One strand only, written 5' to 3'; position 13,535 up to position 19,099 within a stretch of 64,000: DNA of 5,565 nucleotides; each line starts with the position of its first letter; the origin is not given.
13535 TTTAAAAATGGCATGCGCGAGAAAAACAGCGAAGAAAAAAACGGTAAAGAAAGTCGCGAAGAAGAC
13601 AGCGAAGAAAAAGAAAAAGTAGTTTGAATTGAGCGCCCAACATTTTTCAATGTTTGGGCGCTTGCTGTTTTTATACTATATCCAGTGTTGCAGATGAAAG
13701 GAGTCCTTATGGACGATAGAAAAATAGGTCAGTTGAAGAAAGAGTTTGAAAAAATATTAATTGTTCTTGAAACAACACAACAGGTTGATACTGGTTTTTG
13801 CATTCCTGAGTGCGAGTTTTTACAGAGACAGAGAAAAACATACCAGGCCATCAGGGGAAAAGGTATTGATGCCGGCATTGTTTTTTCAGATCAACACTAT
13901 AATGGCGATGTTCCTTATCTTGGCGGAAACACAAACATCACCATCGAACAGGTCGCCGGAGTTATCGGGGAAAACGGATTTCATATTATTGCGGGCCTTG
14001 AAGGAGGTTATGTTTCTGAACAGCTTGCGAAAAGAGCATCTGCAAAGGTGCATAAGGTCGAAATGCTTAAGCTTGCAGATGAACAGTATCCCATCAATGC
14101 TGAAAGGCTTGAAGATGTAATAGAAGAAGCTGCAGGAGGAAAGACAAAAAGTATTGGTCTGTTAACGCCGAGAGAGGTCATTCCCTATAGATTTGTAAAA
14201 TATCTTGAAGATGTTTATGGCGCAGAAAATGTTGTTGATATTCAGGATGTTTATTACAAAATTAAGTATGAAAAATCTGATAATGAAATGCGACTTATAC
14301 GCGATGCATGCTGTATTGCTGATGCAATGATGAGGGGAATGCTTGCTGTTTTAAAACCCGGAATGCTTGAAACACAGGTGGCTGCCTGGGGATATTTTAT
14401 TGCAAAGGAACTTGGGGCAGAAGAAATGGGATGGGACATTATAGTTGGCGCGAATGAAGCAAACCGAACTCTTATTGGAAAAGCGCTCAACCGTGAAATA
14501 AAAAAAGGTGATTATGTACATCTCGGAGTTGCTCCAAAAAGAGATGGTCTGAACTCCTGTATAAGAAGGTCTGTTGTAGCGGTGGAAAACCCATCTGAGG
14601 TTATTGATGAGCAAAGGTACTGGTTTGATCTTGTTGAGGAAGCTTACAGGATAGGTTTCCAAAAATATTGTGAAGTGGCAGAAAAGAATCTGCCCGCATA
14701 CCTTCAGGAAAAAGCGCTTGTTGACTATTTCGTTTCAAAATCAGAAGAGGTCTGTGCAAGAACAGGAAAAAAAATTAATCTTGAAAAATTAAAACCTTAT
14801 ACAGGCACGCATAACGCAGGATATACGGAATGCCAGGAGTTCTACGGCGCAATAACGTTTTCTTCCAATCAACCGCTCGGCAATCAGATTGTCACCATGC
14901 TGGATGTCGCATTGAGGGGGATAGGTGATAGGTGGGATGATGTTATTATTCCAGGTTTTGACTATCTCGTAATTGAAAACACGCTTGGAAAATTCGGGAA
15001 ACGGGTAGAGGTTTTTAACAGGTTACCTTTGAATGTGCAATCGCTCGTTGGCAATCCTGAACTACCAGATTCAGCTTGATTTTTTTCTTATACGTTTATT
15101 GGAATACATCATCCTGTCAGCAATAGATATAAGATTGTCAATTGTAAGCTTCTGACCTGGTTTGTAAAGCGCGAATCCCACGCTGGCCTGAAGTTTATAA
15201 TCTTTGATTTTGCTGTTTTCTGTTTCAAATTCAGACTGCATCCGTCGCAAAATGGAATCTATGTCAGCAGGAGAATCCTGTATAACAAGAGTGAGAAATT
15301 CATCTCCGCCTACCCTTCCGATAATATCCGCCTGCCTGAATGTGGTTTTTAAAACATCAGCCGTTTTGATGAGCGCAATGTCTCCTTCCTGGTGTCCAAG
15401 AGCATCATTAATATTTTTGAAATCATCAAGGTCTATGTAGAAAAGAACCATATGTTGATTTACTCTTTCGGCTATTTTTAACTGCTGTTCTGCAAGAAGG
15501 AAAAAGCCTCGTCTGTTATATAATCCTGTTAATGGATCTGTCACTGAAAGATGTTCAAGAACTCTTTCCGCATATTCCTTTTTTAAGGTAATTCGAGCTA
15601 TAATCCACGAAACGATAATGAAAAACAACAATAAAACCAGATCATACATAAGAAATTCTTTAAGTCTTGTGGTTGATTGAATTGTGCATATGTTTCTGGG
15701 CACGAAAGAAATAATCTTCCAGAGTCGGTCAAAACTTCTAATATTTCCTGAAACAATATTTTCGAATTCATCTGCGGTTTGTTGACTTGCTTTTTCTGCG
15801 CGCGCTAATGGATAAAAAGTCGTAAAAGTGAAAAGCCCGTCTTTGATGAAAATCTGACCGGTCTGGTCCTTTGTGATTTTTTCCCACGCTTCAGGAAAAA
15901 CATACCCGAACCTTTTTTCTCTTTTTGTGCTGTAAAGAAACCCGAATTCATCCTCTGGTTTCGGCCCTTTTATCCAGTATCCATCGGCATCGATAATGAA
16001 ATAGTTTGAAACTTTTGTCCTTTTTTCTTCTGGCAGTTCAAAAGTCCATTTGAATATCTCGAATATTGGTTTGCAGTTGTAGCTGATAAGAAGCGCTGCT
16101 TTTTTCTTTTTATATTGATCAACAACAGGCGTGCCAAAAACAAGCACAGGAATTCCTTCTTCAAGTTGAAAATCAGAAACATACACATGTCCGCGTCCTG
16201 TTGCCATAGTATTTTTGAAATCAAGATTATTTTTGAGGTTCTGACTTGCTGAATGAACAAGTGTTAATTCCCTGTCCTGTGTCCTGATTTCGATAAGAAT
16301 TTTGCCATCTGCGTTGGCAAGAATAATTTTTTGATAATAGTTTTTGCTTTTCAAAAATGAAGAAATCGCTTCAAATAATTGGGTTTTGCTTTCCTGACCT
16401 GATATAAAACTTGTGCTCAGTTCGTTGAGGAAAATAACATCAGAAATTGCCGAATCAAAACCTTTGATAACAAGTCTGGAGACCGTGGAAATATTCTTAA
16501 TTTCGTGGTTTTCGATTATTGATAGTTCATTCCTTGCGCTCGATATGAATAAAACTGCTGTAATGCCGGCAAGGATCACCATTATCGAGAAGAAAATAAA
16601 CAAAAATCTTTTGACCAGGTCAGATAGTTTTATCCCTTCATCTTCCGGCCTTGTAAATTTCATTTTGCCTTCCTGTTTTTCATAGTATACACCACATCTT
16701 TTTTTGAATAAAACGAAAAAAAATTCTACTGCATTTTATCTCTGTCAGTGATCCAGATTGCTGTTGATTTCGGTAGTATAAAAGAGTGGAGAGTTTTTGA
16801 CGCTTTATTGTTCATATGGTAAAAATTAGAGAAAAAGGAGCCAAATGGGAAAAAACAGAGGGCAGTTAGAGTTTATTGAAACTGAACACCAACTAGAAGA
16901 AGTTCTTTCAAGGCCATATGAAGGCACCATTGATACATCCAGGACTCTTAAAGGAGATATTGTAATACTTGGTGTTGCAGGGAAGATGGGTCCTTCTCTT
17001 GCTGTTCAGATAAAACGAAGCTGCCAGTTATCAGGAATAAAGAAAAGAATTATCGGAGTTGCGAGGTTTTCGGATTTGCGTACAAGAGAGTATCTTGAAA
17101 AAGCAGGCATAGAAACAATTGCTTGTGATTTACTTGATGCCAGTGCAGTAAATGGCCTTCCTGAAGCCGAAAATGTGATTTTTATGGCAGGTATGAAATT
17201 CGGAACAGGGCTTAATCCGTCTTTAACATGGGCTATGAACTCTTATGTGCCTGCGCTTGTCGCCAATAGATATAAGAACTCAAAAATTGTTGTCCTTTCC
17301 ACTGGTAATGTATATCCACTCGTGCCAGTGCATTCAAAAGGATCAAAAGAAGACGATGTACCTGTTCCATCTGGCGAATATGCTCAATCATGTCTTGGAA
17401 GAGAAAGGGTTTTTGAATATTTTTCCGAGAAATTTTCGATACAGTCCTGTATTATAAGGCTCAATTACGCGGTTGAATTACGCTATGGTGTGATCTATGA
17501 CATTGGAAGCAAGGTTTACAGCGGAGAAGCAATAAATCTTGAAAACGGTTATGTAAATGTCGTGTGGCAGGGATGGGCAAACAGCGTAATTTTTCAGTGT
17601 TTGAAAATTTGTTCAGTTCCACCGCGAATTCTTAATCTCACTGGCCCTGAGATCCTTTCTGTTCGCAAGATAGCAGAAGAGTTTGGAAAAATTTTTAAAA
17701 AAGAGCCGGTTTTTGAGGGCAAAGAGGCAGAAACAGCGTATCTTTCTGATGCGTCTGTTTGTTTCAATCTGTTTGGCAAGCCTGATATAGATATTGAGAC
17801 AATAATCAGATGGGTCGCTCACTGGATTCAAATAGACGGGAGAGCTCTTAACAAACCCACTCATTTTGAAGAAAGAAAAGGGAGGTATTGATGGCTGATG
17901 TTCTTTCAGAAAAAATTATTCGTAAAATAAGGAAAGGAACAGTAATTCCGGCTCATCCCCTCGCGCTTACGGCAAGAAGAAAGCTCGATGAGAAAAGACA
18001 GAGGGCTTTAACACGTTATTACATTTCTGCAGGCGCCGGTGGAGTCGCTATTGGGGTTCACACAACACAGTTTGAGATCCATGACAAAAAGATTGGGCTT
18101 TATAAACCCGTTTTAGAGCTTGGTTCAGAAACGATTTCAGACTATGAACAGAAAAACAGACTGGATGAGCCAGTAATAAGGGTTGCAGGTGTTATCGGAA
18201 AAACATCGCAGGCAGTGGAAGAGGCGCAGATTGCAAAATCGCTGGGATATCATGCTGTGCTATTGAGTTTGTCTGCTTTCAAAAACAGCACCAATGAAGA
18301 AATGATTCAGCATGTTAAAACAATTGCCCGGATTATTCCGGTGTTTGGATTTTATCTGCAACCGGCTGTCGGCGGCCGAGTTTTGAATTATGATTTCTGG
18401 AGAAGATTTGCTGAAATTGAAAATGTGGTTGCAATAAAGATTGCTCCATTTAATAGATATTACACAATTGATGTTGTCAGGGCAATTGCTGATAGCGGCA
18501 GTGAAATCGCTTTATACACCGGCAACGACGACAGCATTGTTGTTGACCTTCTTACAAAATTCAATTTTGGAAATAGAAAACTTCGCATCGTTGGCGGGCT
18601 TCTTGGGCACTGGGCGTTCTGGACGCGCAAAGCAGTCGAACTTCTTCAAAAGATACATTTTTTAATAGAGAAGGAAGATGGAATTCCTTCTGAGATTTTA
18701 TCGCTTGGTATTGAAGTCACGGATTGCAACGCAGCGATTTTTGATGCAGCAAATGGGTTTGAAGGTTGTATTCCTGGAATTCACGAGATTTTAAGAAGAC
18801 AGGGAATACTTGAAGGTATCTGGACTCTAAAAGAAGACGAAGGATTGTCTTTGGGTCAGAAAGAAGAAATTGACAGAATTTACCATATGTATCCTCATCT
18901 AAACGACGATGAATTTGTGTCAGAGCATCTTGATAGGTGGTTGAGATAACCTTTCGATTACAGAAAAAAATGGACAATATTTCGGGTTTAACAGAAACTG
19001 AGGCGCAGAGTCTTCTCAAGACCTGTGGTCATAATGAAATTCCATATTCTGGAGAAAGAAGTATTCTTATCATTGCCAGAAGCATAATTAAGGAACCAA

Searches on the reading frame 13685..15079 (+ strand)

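Call 10: search_protein_families(library=pfam, proteins=[window:13685-15079:+], max_evalue=0.001)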
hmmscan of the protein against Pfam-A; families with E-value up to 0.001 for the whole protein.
window:13685-15079:+ (464 aa): 1 family
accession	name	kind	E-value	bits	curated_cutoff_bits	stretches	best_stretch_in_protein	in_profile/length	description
PF00557.29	Peptidase_M24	-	1.5e-13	51.5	23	1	204-325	2-121/208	Metallopeptidase family M24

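Call 11: search_protein_families(library=ncbifam, proteins=[window:13685-15079:+], max_evalue=0.00001)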
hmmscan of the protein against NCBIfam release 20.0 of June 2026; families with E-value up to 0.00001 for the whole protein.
window:13685-15079:+ (464 aa): 3 families
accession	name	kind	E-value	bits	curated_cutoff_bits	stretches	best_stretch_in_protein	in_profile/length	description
NF040821.1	dipep_PepQ_Arch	equivalog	2.1e-13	50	630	1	121-322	50-244/346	Xaa-Pro dipeptidase PepQ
NF007310.0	PRK09795.1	equivalog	3.9e-09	35.8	393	1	186-299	120-230/361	aminopeptidase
NF008131.0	PRK10879.1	equivalog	4.8e-06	25.6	465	1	181-328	158-302/438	Xaa-Pro aminopeptidase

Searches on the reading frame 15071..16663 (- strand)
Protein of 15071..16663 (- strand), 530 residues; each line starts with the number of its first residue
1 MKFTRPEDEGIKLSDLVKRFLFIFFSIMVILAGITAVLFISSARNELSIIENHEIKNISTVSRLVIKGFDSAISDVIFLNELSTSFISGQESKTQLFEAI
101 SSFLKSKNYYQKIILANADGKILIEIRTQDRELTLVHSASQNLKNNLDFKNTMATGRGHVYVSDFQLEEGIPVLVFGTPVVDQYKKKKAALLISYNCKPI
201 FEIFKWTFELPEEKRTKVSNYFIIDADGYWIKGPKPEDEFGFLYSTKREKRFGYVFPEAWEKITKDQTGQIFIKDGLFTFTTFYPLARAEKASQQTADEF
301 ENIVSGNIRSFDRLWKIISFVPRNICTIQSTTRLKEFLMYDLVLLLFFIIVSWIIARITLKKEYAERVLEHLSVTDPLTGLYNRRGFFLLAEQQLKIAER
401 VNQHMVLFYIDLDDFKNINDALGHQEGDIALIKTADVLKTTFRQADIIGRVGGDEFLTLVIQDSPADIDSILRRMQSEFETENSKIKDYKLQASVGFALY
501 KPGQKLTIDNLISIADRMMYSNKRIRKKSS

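Call 10: search_protein_families(library=pfam, proteins=[window:15071-16663:-], max_evalue=0.001)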
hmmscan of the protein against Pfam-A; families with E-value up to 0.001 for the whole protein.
window:15071-16663:- (530 aa): 3 families
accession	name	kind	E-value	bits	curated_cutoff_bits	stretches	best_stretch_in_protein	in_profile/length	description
PF00990.26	GGDEF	-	4.6e-38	131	23.8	1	374-527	2-159/161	Diguanylate cyclase, GGDEF domain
PF21623.3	HK_sensor_dom_bact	-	2.5e-11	43.7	27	1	75-283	30-241/253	Bacterial histidine kinase, sensor domain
PF02743.24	dCache_1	-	2.6e-06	27.6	45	1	90-228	57-177/240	Cache domain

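Call 11: search_protein_families(library=ncbifam, proteins=[window:15071-16663:-], max_evalue=0.00001)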
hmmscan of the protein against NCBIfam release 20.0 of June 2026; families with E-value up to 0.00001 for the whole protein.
window:15071-16663:- (530 aa): 20 families
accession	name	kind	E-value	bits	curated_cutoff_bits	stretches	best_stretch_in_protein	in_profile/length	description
TIGR00254.1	GGDEF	domain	9.2e-41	139.3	37.4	1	369-527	1-161/168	diguanylate cyclase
NF007423.1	PRK09966.1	equivalog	2.5e-33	115.6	325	1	366-523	232-390/390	diguanylate cyclase DgcN/YfiN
NF038266.1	diguan_SiaD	equivalog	1.4e-31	109.8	290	1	367-524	88-246/252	biofilm regulation diguanylate cyclase SiaD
NF007380.0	PRK09894.1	equivalog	1e-30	107.1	256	1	363-524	119-278/296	diguanylate cyclase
NF040885.1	diguan_DgcJ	equivalog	7.1e-30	104.2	500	1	336-528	304-491/493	diguanylate cyclase DgcJ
NF007135.0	PRK09581.1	equivalog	4.3e-28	98.3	474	1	371-525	290-447/457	PleD family two-component system response regulator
NF007599.0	PRK10245.1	equivalog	8.2e-27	93.6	402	1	334-524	172-361/371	diguanylate cyclase AdrA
NF051473.1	DigCycDgcsShew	equivalog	1.1e-26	93.9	400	1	374-524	136-282/291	diguanylate cyclase DgcS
NF011955.1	PRK15426.1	equivalog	7.6e-26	90.4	408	1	343-524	367-552/564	cellulose biosynthesis regulator diguanylate cyclase DgcQ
NF047654.1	DiguCycDgcRLepto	equivalog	3.3e-25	88.6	500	1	366-524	126-287/295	diguanylate cyclase DgcR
NF045675.1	PhdiestaseDibA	equivalog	2.7e-22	78.9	980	1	365-524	195-355/623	phosphodiesterase DibA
NF007474.0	PRK10060.1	equivalog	5.6e-21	74.4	782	1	358-525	223-387/663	cyclic di-GMP phosphodiesterase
NF041606.1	dguan_cyc_DgcA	equivalog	5.8e-21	74.8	370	1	369-524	174-330/340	diguanylate cyclase DgcA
NF007298.0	PRK09776.1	equivalog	1.4e-20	72.8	1135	1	367-524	678-836/1111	diguanylate cyclase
NF008467.0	PRK11359.1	equivalog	2.3e-16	59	857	1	352-519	355-517/800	oxygen-sensing cyclic-di-GMP phosphodiesterase DosP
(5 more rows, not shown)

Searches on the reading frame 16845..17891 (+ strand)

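Call 10: search_protein_families(library=pfam, proteins=[window:16845-17891:+], max_evalue=0.001)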
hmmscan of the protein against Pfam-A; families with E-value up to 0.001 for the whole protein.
window:16845-17891:+ (348 aa): 1 family
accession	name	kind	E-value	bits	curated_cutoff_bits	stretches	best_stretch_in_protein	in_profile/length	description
PF01370.27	Epimerase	-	1.8e-06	28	20.9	1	39-206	1-169/240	NAD dependent epimerase/dehydratase family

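Call 11: search_protein_families(library=ncbifam, proteins=[window:16845-17891:+], max_evalue=0.00001)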
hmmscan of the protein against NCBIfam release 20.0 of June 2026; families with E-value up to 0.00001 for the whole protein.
window:16845-17891:+ (348 aa): 0 families

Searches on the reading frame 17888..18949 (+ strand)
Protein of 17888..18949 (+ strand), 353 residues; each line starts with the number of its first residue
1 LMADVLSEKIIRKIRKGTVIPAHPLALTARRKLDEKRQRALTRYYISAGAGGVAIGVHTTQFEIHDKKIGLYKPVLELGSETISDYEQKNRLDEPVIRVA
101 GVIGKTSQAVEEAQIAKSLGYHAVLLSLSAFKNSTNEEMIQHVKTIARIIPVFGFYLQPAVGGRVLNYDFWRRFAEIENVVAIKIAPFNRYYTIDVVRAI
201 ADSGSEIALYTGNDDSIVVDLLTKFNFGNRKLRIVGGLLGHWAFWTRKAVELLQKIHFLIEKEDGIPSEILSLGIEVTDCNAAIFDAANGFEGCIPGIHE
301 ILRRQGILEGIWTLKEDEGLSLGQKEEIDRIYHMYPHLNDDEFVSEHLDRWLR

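Call 10: search_protein_families(library=pfam, proteins=[window:17888-18949:+], max_evalue=0.001)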
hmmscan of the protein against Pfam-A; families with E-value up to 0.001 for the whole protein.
window:17888-18949:+ (353 aa): 1 family
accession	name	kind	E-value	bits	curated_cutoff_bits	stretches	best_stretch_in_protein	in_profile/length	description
PF00701.28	DHDPS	-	1.7e-10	40.5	22.1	1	31-217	17-190/289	Dihydrodipicolinate synthetase family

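Call 11: search_protein_families(library=ncbifam, proteins=[window:17888-18949:+], max_evalue=0.00001)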
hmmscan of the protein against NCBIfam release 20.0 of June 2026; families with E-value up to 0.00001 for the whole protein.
window:17888-18949:+ (353 aa): 1 family
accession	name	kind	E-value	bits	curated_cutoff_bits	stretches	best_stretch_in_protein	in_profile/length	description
TIGR00674.1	dapA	equivalog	5.6e-07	28.7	206.15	1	100-216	72-187/286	4-hydroxy-tetrahydrodipicolinate synthase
